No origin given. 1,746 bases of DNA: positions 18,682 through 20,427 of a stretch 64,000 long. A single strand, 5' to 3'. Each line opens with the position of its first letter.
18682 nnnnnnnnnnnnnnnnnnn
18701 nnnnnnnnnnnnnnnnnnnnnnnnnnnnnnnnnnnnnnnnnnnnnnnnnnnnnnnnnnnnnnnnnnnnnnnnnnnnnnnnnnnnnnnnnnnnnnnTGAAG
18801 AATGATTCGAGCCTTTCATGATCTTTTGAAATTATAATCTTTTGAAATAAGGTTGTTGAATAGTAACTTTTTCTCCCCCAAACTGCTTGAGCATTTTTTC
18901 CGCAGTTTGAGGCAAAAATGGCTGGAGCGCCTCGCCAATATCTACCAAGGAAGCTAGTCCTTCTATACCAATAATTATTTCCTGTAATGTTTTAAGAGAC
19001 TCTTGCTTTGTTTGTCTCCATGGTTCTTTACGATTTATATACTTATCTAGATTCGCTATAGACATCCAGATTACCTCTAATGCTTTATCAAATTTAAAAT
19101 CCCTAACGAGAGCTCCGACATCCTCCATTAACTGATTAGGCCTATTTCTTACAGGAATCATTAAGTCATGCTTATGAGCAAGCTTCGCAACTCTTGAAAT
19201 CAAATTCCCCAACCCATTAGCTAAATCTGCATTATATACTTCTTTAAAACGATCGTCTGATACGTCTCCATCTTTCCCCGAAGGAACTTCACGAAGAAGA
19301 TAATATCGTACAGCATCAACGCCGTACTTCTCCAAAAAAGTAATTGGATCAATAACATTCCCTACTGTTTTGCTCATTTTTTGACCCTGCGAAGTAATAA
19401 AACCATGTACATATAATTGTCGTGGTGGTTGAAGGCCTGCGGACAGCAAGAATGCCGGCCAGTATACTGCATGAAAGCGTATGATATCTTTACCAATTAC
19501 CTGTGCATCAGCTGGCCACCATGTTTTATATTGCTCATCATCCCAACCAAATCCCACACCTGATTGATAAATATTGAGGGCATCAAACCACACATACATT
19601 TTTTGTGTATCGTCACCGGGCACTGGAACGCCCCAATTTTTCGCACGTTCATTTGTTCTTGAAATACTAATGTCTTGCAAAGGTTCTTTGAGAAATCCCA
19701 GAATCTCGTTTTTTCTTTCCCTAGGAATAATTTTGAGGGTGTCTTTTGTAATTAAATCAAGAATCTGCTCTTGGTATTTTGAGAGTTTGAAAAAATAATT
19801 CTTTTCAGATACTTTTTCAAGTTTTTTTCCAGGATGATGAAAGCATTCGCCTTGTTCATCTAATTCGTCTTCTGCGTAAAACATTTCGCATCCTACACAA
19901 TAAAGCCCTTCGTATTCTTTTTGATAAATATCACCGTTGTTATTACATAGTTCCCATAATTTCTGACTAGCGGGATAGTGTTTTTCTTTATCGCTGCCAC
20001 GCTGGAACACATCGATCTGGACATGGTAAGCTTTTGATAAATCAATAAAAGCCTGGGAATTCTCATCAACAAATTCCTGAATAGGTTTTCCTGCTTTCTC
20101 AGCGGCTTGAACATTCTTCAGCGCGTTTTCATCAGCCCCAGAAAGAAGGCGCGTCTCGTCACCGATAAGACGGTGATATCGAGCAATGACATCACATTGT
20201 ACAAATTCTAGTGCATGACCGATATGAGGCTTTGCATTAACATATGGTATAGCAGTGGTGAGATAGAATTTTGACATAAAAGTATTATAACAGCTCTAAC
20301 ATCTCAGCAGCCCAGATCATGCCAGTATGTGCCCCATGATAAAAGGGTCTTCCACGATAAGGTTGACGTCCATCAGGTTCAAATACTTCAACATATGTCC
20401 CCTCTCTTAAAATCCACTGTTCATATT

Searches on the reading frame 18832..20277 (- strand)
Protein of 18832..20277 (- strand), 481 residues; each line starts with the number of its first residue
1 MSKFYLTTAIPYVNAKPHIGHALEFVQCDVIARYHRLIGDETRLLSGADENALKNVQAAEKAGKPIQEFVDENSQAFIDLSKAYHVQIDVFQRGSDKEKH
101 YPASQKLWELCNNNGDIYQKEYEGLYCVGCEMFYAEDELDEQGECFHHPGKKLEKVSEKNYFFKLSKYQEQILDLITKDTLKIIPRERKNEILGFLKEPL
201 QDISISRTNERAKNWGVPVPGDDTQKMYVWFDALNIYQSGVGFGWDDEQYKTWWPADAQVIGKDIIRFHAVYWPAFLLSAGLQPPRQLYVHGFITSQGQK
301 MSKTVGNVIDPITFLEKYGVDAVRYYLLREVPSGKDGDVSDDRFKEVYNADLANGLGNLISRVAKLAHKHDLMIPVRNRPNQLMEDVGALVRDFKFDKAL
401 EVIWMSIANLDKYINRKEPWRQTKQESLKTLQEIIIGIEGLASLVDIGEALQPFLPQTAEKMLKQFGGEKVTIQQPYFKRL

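Call 8: search_protein_families(library=pfam, proteins=[window:18832-20277:-], max_evalue=0.001)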
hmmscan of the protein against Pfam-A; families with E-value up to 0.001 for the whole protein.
window:18832-20277:- (481 aa): 5 families
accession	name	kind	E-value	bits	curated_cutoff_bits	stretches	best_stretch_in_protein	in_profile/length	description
PF09334.17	tRNA-synt_1g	-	2.1e-96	323.5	20.1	1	5-363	2-390/391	tRNA synthetases class I (M)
PF00133.28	tRNA-synt_1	-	1e-31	110.6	22.7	2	226-336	298-410/414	tRNA synthetases class I (I, L, M and V)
PF01406.26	tRNA-synt_1e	-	1.9e-10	41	27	1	287-329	239-282/301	tRNA synthetases class I (C) catalytic domain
PF01921.24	tRNA-synt_1f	-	5.8e-05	22.6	27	0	281-333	263-315/360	tRNA synthetases class I (K)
PF08264.19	Anticodon_1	-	0.00032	21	25.1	1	379-478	7-105/148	Anticodon-binding domain of tRNA ligase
